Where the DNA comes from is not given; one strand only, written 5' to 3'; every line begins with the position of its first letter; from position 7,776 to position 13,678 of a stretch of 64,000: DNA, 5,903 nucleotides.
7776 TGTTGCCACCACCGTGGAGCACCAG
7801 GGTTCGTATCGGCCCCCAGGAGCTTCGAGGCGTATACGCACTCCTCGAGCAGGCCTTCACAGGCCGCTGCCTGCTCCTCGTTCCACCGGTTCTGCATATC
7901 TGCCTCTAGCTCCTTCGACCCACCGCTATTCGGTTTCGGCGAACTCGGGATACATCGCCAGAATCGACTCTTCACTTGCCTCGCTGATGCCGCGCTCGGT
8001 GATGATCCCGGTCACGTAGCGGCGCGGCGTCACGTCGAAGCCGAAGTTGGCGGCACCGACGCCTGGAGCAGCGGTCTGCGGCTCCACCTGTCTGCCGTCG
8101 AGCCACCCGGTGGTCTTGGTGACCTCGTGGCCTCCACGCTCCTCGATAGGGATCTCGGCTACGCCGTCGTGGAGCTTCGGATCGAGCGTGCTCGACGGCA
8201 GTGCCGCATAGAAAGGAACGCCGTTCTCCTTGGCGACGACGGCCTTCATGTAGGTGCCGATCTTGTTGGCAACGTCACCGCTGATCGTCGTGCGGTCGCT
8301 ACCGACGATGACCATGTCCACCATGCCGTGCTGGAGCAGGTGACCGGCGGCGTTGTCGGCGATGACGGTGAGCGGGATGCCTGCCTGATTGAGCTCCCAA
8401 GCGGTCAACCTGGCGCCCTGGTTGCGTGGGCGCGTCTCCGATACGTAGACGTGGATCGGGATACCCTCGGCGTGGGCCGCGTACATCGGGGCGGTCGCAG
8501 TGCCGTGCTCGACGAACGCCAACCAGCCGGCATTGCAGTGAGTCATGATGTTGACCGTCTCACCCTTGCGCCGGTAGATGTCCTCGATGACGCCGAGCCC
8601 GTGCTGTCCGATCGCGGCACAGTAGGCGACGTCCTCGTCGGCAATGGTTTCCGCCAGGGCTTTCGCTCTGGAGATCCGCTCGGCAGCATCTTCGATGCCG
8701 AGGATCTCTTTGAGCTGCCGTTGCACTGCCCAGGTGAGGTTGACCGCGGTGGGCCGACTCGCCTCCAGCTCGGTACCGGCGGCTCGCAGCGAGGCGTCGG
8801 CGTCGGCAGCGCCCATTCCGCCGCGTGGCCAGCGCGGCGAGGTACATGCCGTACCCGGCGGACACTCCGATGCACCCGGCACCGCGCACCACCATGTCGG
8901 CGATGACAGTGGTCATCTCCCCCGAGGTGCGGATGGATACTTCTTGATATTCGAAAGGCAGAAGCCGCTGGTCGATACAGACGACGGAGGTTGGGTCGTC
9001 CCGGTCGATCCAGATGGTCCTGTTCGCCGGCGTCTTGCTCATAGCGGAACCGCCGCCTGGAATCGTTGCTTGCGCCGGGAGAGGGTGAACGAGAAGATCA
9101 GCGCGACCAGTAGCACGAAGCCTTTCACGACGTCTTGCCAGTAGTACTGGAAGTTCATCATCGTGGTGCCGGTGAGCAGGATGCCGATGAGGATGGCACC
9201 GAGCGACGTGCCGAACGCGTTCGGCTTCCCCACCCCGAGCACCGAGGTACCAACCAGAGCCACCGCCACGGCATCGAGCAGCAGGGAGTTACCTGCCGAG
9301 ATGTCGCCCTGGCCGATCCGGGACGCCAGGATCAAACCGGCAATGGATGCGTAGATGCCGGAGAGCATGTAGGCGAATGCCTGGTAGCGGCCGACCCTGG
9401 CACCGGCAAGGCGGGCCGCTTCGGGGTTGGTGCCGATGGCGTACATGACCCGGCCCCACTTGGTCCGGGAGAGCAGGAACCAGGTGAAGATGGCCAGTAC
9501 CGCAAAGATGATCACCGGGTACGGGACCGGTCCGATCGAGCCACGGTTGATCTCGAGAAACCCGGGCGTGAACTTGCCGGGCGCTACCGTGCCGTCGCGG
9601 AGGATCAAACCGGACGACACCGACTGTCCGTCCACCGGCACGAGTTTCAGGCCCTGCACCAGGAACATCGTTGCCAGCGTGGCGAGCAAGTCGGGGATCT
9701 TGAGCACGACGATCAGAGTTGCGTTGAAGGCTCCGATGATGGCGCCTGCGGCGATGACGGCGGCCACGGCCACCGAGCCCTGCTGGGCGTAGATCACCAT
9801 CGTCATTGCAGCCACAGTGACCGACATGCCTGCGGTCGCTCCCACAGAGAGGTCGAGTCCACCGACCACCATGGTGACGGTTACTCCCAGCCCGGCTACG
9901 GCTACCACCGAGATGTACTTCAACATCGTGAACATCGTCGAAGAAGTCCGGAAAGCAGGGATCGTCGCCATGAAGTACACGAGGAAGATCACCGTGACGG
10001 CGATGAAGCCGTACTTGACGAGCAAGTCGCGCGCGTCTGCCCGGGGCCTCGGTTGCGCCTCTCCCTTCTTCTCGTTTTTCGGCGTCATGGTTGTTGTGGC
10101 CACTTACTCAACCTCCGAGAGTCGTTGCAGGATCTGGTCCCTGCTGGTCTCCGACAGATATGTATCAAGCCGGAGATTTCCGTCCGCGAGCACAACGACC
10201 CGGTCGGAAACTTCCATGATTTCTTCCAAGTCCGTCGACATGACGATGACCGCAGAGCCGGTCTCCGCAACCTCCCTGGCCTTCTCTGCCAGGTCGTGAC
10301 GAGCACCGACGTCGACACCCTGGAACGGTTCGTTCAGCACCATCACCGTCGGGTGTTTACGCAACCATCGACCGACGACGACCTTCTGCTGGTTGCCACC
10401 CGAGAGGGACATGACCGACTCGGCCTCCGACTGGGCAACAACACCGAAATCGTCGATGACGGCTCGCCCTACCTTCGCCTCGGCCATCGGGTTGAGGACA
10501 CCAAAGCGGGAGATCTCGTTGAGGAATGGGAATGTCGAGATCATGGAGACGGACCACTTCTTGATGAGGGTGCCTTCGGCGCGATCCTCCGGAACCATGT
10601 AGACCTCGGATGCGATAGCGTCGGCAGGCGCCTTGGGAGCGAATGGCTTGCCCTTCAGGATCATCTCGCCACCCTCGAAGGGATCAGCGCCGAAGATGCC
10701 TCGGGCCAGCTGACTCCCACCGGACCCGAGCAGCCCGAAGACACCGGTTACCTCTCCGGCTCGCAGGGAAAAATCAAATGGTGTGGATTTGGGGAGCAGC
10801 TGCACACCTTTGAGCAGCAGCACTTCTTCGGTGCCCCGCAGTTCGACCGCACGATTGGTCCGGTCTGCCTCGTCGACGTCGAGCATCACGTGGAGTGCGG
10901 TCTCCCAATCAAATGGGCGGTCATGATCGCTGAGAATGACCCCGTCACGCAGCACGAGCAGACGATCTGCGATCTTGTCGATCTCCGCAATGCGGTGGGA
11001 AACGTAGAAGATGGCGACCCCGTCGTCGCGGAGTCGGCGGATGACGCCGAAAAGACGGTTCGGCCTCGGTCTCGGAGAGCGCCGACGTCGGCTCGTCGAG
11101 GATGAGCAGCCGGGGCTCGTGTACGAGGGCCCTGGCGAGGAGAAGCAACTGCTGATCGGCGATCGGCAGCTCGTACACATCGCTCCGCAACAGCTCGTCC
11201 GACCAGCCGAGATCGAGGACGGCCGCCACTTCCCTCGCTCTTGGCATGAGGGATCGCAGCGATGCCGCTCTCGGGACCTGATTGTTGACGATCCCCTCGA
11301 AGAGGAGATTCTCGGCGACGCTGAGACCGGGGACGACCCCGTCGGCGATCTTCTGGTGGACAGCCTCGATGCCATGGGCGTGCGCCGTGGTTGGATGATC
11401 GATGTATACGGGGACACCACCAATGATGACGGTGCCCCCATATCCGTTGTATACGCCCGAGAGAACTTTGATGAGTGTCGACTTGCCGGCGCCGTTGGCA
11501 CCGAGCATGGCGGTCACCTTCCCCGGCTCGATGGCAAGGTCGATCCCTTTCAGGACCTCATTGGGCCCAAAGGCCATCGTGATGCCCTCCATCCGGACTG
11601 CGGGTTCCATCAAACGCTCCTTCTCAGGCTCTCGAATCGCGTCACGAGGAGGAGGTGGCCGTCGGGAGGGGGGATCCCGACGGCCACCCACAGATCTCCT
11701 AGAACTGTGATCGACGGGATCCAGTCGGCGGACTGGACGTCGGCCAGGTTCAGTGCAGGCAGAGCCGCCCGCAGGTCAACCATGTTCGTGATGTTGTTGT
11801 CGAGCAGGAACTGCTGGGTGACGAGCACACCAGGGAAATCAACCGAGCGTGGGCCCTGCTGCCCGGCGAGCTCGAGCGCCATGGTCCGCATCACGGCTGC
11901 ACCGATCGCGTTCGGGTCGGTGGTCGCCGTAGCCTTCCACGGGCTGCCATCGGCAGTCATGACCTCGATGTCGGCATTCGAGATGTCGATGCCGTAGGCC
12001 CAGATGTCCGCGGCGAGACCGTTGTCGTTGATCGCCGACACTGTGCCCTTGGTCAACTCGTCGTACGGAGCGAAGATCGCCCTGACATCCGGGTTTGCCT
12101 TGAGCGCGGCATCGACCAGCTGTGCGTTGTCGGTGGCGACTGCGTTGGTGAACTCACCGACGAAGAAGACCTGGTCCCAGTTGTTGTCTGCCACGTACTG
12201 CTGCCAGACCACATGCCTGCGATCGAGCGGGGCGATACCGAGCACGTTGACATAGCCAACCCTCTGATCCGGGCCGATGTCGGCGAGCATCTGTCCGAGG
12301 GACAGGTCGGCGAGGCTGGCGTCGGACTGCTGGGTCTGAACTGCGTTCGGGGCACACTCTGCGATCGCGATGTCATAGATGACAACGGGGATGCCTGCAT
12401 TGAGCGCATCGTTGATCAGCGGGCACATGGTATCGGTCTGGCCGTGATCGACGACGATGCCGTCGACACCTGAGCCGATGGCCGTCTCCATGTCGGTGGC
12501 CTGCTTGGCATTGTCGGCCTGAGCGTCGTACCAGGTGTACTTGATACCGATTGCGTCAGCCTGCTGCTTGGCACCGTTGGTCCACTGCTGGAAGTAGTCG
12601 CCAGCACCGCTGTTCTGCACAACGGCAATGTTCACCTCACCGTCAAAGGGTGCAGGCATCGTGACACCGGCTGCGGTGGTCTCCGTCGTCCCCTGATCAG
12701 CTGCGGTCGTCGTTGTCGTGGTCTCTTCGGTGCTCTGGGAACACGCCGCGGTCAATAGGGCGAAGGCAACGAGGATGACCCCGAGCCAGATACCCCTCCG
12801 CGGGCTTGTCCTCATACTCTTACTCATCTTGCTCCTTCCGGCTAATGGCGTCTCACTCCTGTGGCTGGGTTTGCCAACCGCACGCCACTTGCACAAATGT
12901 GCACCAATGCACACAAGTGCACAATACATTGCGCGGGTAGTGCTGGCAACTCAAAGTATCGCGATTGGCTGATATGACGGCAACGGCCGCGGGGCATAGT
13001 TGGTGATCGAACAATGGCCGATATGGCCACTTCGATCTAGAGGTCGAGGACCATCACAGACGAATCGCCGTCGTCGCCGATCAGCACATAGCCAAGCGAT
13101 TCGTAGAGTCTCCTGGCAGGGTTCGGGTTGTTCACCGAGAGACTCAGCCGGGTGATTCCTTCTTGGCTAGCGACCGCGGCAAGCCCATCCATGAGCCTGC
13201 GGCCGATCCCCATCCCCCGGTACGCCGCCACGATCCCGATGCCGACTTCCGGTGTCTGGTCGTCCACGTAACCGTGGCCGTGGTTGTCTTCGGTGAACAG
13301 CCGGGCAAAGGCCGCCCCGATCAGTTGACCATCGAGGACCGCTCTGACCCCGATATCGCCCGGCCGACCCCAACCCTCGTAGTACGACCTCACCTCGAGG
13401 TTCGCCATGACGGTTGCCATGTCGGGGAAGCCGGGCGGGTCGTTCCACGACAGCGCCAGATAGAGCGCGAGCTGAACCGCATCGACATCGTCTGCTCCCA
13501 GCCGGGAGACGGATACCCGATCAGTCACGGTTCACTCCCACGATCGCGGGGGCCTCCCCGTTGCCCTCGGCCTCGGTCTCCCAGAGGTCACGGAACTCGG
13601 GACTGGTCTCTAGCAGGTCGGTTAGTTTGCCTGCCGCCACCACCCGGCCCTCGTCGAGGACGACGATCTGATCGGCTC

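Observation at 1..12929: Twelve-gene coupled operon joining a ribose-type ABC importer to MtnK, two MtnA-type isomerases, a RuBisCO-like protein, split transketolase, an LsrF-like thiolase, a muconolactone-isomerase-fold protein and an aldolase-SDR fusion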

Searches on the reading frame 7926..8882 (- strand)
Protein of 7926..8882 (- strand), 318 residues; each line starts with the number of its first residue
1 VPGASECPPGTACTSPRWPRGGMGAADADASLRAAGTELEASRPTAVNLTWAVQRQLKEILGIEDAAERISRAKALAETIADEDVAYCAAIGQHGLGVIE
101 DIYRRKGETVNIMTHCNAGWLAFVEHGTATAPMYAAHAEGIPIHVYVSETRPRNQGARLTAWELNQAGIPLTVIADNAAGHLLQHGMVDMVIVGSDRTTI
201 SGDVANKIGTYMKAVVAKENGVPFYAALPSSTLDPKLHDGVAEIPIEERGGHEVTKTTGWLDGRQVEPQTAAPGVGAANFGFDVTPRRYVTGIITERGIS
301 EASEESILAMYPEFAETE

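Call 7: search_protein_families(library=pfam, proteins=[window:7926-8882:-], max_evalue=0.001)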
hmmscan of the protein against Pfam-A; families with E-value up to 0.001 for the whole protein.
window:7926-8882:- (318 aa): 1 family
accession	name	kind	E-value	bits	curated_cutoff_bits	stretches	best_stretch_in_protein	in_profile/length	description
PF01008.23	IF-2B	-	1.1e-63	215.6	22.4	1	30-300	33-278/280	Initiation factor 2 subunit family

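Call 8: search_protein_families(library=ncbifam, proteins=[window:7926-8882:-], max_evalue=0.001)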
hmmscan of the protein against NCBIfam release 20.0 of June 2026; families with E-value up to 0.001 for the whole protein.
window:7926-8882:- (318 aa): 8 families
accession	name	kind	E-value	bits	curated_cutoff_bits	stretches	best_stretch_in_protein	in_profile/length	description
NF004326.0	PRK05720.1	subfamily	1.1e-107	359.9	271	1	27-311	80-352/358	s-methyl-5-thioribose-1-phosphate isomerase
TIGR00512.1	salvage_mtnA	equivalog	1e-99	333.7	279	1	27-301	70-334/335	S-methyl-5-thioribose-1-phosphate isomerase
TIGR00524.1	eIF-2B_rel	subfamily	6.7e-79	265.2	185.85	1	28-299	45-300/303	S-methyl-5-thioribose-1-phosphate isomerase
NF004700.0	PRK06036.1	equivalog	1.6e-70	237.8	528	1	30-301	76-329/339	S-methyl-5-thioribose-1-phosphate isomerase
NF004436.0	PRK05772.1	equivalog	6.7e-59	200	521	1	27-301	86-350/363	S-methyl-5-thioribose-1-phosphate isomerase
TIGR00511.1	ribulose_e2b2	equivalog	3.9e-44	151.1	314.1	1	28-300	43-286/301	ribose 1,5-bisphosphate isomerase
NF006210.0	PRK08335.1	equivalog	1.6e-19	70.3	339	1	135-249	128-237/275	translation initiation factor IF-2B subunit alpha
NF004994.0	PRK06372.1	equivalog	3.3e-11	43.1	249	1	144-227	111-191/253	translation initiation factor IF-2B subunit delta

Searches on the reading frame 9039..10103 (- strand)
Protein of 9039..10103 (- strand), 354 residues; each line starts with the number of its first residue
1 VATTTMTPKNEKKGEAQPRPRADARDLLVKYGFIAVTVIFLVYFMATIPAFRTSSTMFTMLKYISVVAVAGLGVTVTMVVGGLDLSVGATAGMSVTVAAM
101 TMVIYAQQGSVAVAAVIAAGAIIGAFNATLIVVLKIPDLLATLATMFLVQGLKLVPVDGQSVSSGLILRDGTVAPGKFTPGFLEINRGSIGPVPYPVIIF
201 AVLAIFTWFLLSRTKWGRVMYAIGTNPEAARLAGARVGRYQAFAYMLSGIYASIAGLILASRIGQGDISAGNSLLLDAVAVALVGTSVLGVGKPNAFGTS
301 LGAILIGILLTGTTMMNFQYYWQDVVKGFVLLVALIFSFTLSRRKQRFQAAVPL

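Call 7: search_protein_families(library=pfam, proteins=[window:9039-10103:-], max_evalue=0.001)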
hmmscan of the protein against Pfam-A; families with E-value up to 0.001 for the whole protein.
window:9039-10103:- (354 aa): 1 family
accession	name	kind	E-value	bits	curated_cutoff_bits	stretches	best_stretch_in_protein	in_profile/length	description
PF02653.21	BPD_transp_2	-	2e-39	135.8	26.8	1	57-335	2-269/269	Branched-chain amino acid transport system / permease component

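Call 8: search_protein_families(library=ncbifam, proteins=[window:9039-10103:-], max_evalue=0.001)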
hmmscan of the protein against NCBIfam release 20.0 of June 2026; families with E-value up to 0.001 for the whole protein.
window:9039-10103:- (354 aa): 11 families
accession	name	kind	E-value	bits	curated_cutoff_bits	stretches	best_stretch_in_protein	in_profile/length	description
NF007067.0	PRK09512.1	equivalog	2.2e-48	165.1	398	1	27-336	17-315/321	ribose ABC transporter permease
NF008441.0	PRK11285.1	equivalog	1.8e-44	152.2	378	1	8-342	7-327/333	L-arabinose ABC transporter permease AraH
NF040906.3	GguB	equivalog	1e-39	136.8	450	2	192-339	223-370/375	multiple monosaccharide ABC transporter permease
NF007014.0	PRK09478.1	equivalog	1.3e-34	120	386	1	27-337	12-327/336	galactose/methyl galactoside ABC transporter permease MglC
NF007252.0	PRK09699.1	equivalog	4.7e-34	118.1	396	1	13-337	8-320/326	D-allose ABC transporter permease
NF011612.1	PRK15038.1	equivalog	1.2e-30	106.8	500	1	38-337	13-304/322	autoinducer 2 ABC transporter permease LsrD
NF011961.0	PRK15432.1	equivalog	1e-29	103.9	388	1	33-341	14-307/344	autoinducer 2 ABC transporter permease LsrC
NF008630.0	PRK11618.1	equivalog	2.5e-27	96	363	1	35-347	14-318/331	galactofuranose ABC transporter, permease protein YjfF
NF041862.1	YtfT_transport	equivalog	1.1e-26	93.9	535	1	37-337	36-323/339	galactofuranose ABC transporter, ATP-binding protein YtfT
TIGR03408.1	urea_trans_UrtC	equivalog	1.7e-05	24.7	296.2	1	201-336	176-305/313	urea ABC transporter permease subunit UrtC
TIGR03409.1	urea_trans_UrtB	equivalog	4.6e-05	23.2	250.3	1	57-336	4-275/291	urea ABC transporter permease subunit UrtB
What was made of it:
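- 9039..10103 (-): CUT2-family ABC permease. PF02653; the ribose permease model is the best hit (calls 7, 8).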

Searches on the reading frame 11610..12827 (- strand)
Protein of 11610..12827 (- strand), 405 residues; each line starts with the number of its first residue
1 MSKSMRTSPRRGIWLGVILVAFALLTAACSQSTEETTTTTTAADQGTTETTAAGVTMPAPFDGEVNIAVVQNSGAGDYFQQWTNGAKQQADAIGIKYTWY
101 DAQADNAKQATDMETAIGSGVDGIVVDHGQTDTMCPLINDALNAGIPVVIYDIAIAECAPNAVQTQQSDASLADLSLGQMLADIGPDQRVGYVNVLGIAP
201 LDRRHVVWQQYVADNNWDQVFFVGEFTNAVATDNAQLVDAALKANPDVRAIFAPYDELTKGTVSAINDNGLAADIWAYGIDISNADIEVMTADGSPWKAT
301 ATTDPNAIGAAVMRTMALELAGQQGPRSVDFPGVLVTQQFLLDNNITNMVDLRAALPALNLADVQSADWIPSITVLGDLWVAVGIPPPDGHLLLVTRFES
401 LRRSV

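Call 27: search_protein_families(library=ncbifam, proteins=[window:11610-12827:-], max_evalue=0.00001)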
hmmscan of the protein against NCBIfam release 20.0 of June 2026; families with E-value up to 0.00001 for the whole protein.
window:11610-12827:- (405 aa): 6 families
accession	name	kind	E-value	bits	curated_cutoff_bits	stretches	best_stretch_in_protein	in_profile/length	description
NF052284.1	rhzpin_SBP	equivalog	7.7e-13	48.2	420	1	65-289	1-226/289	rhizopine catabolism ABC transporter substrate-binding protein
NF007936.0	PRK10653.1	equivalog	3.3e-12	46.3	337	1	65-325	27-282/295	ribose ABC transporter substrate-binding protein RbsB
TIGR02634.1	xylF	equivalog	2.6e-10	40.4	389.55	1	86-294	20-230/302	D-xylose ABC transporter substrate-binding protein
TIGR02637.1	RhaS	equivalog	2.1e-09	37.1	342.25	1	67-320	1-255/302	rhamnose ABC transporter substrate-binding protein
NF041827.1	YtfQ_transport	equivalog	5.5e-09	35.4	510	1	82-327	43-294/320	galactofuranose ABC transporter, galactofuranose-binding protein YtfQ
NF007254.0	PRK09701.1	equivalog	1.1e-06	28.1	335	0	240-316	209-283/311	D-allose transporter substrate-binding protein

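Call 45: find_homologous_proteins(query=window:11709-12827:-, max_evalue=1e-10)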
Query window:11709-12827:- (373 aa): 1026 proteins with E <= 1e-10 among 8000 candidates; the best 120 are listed.
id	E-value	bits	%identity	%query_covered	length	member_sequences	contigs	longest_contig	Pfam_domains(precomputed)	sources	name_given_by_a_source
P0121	1.3e-218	743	91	100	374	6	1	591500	PF00532.28,PF13407.13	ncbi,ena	-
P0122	8.2e-214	728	85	100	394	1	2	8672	PF00532.28,PF13407.13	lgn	-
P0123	5.5e-212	722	88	100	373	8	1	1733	PF00532.28,PF13407.13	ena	-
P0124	1.8e-211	720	88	100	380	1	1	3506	PF00532.28,PF13407.13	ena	-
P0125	1.2e-210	717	88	99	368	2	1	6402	PF00532.28,PF13407.13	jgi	jgi:simple sugar transport system substrate-binding protein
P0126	6.1e-207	705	86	100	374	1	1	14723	PF00532.28,PF13407.13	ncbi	-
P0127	7.6e-206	701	85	100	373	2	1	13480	PF00532.28,PF13407.13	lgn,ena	-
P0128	5.8e-205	698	86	99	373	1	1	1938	PF00532.28,PF13407.13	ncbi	-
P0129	6.6e-205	698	87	98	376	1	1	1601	PF00532.28,PF13407.13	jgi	jgi:simple sugar transport system substrate-binding protein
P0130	3.6e-203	693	85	100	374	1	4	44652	PF00532.28,PF13407.13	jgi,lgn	jgi:simple sugar transport system substrate-binding protein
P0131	4.3e-203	692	83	100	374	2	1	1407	PF13407.13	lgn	-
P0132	5.3e-203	692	85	100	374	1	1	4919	PF00532.28,PF13407.13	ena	-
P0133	9.7e-203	691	84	100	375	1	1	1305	PF00532.28,PF13407.13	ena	-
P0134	1.0e-202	691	86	99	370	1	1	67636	PF00532.28,PF13407.13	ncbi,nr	ncbi:MAG: substrate-binding domain-containing protein [bacterium]|nr:substrate-binding domain-contai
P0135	1.3e-201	687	94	87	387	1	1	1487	PF00532.28,PF13407.13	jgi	jgi:simple sugar transport system substrate-binding protein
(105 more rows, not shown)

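Call 52: predict_structure(alignment_id=A1)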
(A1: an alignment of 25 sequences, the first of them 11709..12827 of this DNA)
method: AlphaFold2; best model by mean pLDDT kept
length: 373 residues; sequences in the alignment: 25
mean_pLDDT: 82.8   pTM: 0.77
mean pLDDT of the five models: 82.8, 80.7, 80.6, 80.3, 79.0
residues with pLDDT >= 90: 221; 70-90: 84; 50-70: 10; < 50: 58
segments of 3 or more residues with pLDDT < 50: 1-56
pLDDT, mean of each block of 10 residues (from residue 1): 38 39 37 27 27 44 90 83 94 95 92 97 94 94 98 90 91 96 98 73 84 98 83 92 96 91 96 96 91 97 91 95 91 94 95 90 86 79
secondary structure, 60 per line:
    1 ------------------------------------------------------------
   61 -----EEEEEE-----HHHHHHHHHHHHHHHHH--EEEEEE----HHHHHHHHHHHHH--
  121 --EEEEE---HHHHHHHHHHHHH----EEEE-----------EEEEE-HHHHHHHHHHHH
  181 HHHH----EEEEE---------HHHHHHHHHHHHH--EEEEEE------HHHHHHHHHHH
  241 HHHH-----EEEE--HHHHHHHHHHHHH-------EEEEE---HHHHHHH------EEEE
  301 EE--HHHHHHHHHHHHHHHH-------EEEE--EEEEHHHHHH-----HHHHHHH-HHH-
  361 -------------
elements in order: E66-71 H77-93 E96-101 H106-118 E123-127 H131-143 E148-151 E163-167 H169-184 E189-193 H203-215 E218-223 H230-244 E250-253 H256-268 E276-280 H284-290 E297-302 H305-320 E328-331 E334-337 H338-343 H349-355

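Call 54: fold_search(model_id=the predicted structure, library=pdb)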
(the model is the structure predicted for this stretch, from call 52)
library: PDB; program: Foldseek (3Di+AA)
matches with E <= 10: 1862; with E <= 0.001: 806
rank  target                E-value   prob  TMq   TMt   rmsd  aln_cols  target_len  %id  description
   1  4ry8_B                7.5e-31  1.00  0.79  0.91   1.5       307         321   35  Crystal structure of 5-methylthioribose transporter solute binding protein TLET_1677 from Thermotoga lettingae TMO TAR (released 2014-12-24)
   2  4ry8_A                1.1e-30  1.00  0.79  0.93   1.6       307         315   35  Crystal structure of 5-methylthioribose transporter solute binding protein TLET_1677 from Thermotoga lettingae TMO TAR (released 2014-12-24)
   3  4ry8_C                2.1e-30  1.00  0.78  0.91   1.6       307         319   35  Crystal structure of 5-methylthioribose transporter solute binding protein TLET_1677 from Thermotoga lettingae TMO TAR (released 2014-12-24)
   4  5ulb                  4.2e-27  1.00  0.77  0.85   2.2       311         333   30  Crystal structure of sugar ABC transporter from Yersinia enterocolitica subsp. enterocolitica 8081 (released 2018-09-12)
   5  1drk                  1.3e-19  1.00  0.66  0.90   2.2       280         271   20  PROBING PROTEIN-PROTEIN INTERACTIONS: THE RIBOSE-BINDING PROTEIN IN BACTERIAL TRANSPORT AND CHEMOTAXIS (released 1995-01-26)
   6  3l49_A                1.4e-19  1.00  0.66  0.87   2.6       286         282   25  CRYSTAL STRUCTURE OF ABC SUGAR TRANSPORTER SUBUNIT FROM Rhodobacter sphaeroides 2.4.1 (released 2010-01-05)
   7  7e7m_B                3.4e-19  1.00  0.69  0.90   2.1       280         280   20  Crystal Structure Analysis of the Streptococcus agalactiae Ribose Binding Protein RbsB (released 2022-03-02)
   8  2dri                  3.8e-19  1.00  0.67  0.91   2.0       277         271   20  PROBING PROTEIN-PROTEIN INTERACTIONS: THE RIBOSE BINDING PROTEIN IN BACTERIAL TRANSPORT AND CHEMOTAXIS (released 1995-01-26)
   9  4wt7_A                3.8e-19  1.00  0.67  0.84   2.4       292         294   22  Crystal structure of an ABC transporter solute binding protein (IPR025997) from Agrobacterium vitis (Avi_5165, Target  (released 2014-11-12)
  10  2gx6                  4.1e-19  1.00  0.67  0.91   2.1       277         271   22  Rational stabilization of E. coli ribose binding protein (released 2007-03-20)
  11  1drj                  4.1e-19  1.00  0.66  0.90   2.2       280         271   20  PROBING PROTEIN-PROTEIN INTERACTIONS: THE RIBOSE-BINDING PROTEIN IN BACTERIAL TRANSPORT AND CHEMOTAXIS (released 1995-01-26)
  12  4zjp                  4.3e-19  1.00  0.67  0.92   2.0       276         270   19  Structure of an ABC-Transporter Solute Binding Protein (SBP_IPR025997) from Actinobacillus Succinogenes (Asuc_0197, TARG (released 2015-05-20)
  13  1ba2_A                4.8e-19  1.00  0.48  0.61   6.0       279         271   22  D67R MUTANT OF D-RIBOSE-BINDING PROTEIN FROM ESCHERICHIA COLI (released 1998-07-15)
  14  5hsg                  5.4e-19  1.00  0.59  0.74   4.1       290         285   23  Crystal structure of an ABC transporter Solute Binding Protein from Klebsiella pneumoniae (KPN_01730, target EFI-511059) (released 2016-03-02)
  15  4wt7_B                5.8e-19  1.00  0.68  0.86   2.3       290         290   22  Crystal structure of an ABC transporter solute binding protein (IPR025997) from Agrobacterium vitis (Avi_5165, Target  (released 2014-11-12)
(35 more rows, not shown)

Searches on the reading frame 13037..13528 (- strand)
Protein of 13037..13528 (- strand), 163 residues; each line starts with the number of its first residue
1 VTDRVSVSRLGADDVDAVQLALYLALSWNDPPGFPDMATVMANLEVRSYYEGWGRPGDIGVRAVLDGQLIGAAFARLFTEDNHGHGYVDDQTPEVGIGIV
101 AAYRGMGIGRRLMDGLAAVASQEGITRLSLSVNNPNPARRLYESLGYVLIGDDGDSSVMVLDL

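Call 27: search_protein_families(library=ncbifam, proteins=[window:13037-13528:-], max_evalue=0.00001)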
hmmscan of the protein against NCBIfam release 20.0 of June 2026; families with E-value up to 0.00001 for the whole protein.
window:13037-13528:- (163 aa): 1 family
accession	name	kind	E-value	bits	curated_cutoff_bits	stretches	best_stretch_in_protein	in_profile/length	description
TIGR01575.1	rimI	equivalog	5.7e-07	29.8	86.4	1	96-148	60-113/132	ribosomal protein S18-alanine N-acetyltransferase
